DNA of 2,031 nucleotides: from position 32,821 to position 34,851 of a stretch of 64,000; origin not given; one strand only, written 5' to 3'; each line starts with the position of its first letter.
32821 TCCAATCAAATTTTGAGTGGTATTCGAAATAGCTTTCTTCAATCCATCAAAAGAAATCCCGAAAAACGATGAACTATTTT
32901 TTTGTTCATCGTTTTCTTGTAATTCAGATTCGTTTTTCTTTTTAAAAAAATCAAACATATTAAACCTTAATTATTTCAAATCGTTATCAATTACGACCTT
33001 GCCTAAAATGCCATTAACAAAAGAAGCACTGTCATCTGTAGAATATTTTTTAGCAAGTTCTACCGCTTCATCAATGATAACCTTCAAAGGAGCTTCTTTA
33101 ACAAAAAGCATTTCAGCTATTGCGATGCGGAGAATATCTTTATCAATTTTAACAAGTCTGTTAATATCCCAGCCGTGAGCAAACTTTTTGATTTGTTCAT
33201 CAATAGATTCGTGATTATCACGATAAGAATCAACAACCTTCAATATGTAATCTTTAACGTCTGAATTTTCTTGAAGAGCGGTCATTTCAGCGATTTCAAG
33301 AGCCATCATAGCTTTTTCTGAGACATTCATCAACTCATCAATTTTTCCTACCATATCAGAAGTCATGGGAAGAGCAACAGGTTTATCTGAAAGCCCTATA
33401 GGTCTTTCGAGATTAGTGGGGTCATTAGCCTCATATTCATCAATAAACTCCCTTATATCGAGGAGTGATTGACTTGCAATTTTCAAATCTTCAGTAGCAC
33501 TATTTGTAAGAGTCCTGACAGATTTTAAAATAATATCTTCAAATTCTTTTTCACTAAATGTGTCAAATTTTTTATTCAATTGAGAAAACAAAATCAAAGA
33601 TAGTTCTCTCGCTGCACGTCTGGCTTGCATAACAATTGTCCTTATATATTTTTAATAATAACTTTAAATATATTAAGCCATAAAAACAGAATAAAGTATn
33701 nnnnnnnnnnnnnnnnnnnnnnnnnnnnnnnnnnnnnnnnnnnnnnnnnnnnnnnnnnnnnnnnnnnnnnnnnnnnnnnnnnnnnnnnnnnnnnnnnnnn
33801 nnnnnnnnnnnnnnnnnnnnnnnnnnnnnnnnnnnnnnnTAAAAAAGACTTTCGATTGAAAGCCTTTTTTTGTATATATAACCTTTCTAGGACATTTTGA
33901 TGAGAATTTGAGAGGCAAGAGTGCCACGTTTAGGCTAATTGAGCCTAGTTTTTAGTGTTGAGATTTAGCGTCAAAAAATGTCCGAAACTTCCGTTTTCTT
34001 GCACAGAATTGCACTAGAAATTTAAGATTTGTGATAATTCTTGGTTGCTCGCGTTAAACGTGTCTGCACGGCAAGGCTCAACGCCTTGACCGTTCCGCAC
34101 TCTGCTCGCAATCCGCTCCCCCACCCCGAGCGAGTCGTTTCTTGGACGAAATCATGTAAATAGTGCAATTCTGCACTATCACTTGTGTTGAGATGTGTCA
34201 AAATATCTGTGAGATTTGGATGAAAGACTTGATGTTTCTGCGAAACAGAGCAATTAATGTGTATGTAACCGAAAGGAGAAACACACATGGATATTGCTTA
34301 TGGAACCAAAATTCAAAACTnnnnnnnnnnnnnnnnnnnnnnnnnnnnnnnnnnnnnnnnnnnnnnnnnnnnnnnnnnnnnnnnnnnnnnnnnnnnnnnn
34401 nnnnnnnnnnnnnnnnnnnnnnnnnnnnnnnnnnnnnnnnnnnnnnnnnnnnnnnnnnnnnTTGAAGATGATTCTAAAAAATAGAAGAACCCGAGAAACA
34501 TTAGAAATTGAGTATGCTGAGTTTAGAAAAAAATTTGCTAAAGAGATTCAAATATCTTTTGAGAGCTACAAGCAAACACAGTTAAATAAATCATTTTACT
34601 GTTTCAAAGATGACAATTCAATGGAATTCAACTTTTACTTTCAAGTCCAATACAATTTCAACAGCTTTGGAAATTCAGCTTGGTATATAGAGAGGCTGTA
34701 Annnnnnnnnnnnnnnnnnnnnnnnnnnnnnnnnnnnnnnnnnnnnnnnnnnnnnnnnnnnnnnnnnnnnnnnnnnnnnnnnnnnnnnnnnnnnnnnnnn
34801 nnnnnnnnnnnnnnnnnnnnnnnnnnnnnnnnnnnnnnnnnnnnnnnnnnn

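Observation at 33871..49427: tRNA-Gln-adjacent 15.5 kb island: Mu/Tn7-type transposition module carrying stacked defence cargo, with no CRISPR-Cas and no phage genes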

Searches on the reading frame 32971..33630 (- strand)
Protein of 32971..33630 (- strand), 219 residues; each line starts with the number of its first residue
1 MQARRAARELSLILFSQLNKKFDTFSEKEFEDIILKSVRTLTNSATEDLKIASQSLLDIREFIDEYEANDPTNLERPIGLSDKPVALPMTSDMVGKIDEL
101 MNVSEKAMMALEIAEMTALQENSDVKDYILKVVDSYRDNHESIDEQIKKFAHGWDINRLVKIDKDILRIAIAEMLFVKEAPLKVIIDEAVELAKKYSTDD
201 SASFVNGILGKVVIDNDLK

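Call 5: search_protein_families(library=pfam, proteins=[window:32971-33630:-], max_evalue=0.01)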
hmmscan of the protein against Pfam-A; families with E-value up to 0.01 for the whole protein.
window:32971-33630:- (219 aa): 1 family
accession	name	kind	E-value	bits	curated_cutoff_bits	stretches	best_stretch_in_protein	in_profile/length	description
PF01029.23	NusB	-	1.6e-29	103.4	23.1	1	104-212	23-131/133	NusB family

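Call 15: find_encoding_contigs(protein=window:32971-33630:-, flank=10000, max_places=10)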
Protein window:32971-33630:- (219 aa): 1 contig read that carries it; 1 place shown.
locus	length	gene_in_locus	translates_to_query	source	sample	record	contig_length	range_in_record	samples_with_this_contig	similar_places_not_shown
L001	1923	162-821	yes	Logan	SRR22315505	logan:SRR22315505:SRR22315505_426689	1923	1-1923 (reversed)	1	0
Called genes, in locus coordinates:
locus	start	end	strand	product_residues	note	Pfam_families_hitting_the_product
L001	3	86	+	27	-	?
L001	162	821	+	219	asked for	PF01029:NusB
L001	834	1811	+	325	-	PF02881:SRP54_N (weak), PF00448:SRP54, PF09848:SLFN-g3_helicase (weak), PF13207:AAA_17 (weak)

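Call 16: find_related_loci(query=window:32971-33630:-, collection=genome_contigs, flank=10000)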
Query window:32971-33630:- (219 aa) in genome_contigs; peptide patterns used: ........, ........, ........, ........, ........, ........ (x = any residue, [..] = any of these).
593 stretches matched a pattern; 432 encode a relative of the query (tblastn E <= 1e-3); the best 80 are kept; 80 distinct loci.
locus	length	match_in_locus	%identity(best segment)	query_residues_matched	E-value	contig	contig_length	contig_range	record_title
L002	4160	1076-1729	72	1-218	1e-107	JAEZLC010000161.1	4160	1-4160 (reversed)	MAG: Cyanobacteria bacterium OH_CDB_58 k127_2277297, whole genome shotgun sequence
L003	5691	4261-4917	70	1-219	2e-106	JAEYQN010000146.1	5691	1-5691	MAG: Cyanobacteria bacterium OH_CBB_238 k127_1427548, whole genome shotgun sequence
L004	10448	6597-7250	73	1-218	3e-106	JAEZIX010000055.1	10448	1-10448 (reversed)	MAG: Cyanobacteria bacterium OH_CDB_20 k127_2046395, whole genome shotgun sequence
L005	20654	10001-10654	72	1-218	5e-106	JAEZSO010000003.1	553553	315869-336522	MAG: Cyanobacteria bacterium OH_PDB_230 k127_450821, whole genome shotgun sequence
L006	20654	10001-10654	68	1-219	3e-102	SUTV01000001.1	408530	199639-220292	MAG: Cyanobacteria bacterium SIG29 NODE_98_length_408530_cov_2.826360, whole genome shotgun sequence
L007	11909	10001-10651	70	1-219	1e-101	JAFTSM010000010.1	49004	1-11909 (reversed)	MAG: Candidatus Gastranaerophilales bacterium isolate RGIG4109 Roe_deer_Cecum.Co__c234414, whole genome shotgun sequence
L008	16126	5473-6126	69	1-219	8e-101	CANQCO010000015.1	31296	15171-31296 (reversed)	MAG: Candidatus Gastranaerophilales bacterium isolate Lapin-005__bin11 genome assembly, contig: Lapin-005__NODE_1834_len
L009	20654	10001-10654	69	1-219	8e-101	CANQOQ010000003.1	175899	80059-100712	MAG: Candidatus Gastranaerophilales bacterium isolate Lapin-032__bin70 genome assembly, contig: Lapin-032__NODE_94_lengt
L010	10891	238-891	68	1-219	3e-100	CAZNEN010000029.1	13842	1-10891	MAG TPA_asm: uncultured Muribaculaceae bacterium isolate SRP141132_co3_343 genome assembly, contig: NODE_3997_length_138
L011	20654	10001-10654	67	1-219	3e-99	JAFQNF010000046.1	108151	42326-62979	Bacterium isolate RGIG1973 Goat_Cecum.Co__c2802698, whole genome shotgun sequence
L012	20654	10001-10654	69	1-219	3e-99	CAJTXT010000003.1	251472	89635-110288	TPA_asm: uncultured Vampirovibrio sp. isolate MGBC124931 genome assembly, contig: MGBC124931.3, whole genome shotgun seq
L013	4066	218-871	68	1-219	3e-99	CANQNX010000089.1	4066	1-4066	MAG: Candidatus Gastranaerophilales bacterium isolate Lapin-033__bin43 genome assembly, contig: Lapin-033__NODE_17777_le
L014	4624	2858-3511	66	1-219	4e-98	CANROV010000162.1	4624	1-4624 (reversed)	MAG: Candidatus Gastranaerophilales bacterium isolate Lapin-020__bin105 genome assembly, contig: Lapin-020__NODE_28873_l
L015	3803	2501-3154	67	1-219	3e-98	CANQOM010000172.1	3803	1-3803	MAG: Candidatus Gastranaerophilales bacterium isolate Lapin-033__bin35 genome assembly, contig: Lapin-033__NODE_19443_le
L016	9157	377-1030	64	1-218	1e-97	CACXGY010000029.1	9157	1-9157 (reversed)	uncultured bacterium isolate RUG11253 genome assembly, contig: RUG11253_asm_29, whole genome shotgun sequence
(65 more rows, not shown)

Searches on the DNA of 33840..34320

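Call 30: search_rna_families(source=window, start=33840, end=34320, threshold=evalue, max_evalue=10, show_alignments=2)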
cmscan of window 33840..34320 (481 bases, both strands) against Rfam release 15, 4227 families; matches with E-value up to 10: 6.
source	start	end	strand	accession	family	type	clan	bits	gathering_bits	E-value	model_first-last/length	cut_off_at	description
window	33841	33918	-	RF02379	csRNA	Gene; sRNA;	-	19.4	57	4.8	1-93/93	no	Cia-dependent small RNA csRNA1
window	33885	33938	+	RF01099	PK-IAV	Cis-reg;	-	16.9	47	0.72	1-48/48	no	Pseudoknot of influenza A virus gene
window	33841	33909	-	RF02057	STnc40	Gene; sRNA;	-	15.3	45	7.9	1-70/70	no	Salmonella enterica sRNA STnc40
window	34112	34188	+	RF02837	anti-hemB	Gene; sRNA;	-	13.3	49.5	2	1-81/81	no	Burkholderia RNA 7 (anti-hemB)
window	34223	34237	+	RF00180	REN-SRE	Cis-reg;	-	11.4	41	5.2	1-37/37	no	Renin stability regulatory element (REN-SRE)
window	33840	33979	-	RF01894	PCA3_2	Gene; lncRNA;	-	9.6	100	1.4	1-164/409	3'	Prostate cancer antigen RNA 3 conserved region 2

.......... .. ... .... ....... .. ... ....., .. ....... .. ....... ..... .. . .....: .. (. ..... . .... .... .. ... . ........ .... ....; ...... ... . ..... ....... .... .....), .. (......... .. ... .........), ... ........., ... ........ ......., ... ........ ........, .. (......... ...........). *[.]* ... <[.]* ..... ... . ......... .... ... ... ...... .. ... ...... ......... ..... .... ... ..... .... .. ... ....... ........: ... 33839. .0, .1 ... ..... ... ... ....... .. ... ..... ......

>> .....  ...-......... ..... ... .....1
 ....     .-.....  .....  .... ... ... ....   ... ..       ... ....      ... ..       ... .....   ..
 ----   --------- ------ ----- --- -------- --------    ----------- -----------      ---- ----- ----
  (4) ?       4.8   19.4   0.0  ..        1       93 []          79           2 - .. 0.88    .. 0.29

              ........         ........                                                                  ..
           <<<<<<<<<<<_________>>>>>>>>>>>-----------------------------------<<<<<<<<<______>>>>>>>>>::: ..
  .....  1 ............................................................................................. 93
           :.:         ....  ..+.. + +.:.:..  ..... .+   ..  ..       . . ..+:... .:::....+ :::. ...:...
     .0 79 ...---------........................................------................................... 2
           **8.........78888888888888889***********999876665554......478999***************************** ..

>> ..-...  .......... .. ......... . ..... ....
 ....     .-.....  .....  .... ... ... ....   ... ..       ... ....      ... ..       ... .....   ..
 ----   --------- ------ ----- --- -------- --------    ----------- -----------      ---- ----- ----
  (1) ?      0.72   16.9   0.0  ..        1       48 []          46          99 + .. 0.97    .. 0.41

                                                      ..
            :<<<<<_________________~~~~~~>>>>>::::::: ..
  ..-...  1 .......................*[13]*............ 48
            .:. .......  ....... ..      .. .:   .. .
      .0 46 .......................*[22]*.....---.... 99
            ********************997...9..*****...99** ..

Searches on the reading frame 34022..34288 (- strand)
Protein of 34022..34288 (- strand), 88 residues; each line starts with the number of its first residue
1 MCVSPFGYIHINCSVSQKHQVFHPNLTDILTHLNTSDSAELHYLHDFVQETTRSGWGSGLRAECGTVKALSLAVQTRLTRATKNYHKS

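Call 4: search_protein_families(library=pfam, proteins=[window:34022-34288:-], max_evalue=0.01)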
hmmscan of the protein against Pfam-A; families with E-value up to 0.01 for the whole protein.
window:34022-34288:- (88 aa): 0 families

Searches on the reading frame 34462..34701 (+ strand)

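Call 4: search_protein_families(library=pfam, proteins=[window:34462-34701:+], max_evalue=0.01)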
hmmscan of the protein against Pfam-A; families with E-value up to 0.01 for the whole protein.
window:34462-34701:+ (79 aa): 0 families

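Call 74: search_protein_families(library=pfam, proteins=[window:34462-34701:+], max_evalue=5)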
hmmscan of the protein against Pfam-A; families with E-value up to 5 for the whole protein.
window:34462-34701:+ (79 aa): 2 families
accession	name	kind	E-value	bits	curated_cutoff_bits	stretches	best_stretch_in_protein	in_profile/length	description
PF03087.19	BPS1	-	0.044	14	23.5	1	5-52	69-121/238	Protein BPS1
PF10807.14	DUF2541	-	0.17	12.2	28.2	1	14-65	35-82/116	Domain of unknown function (DUF2541)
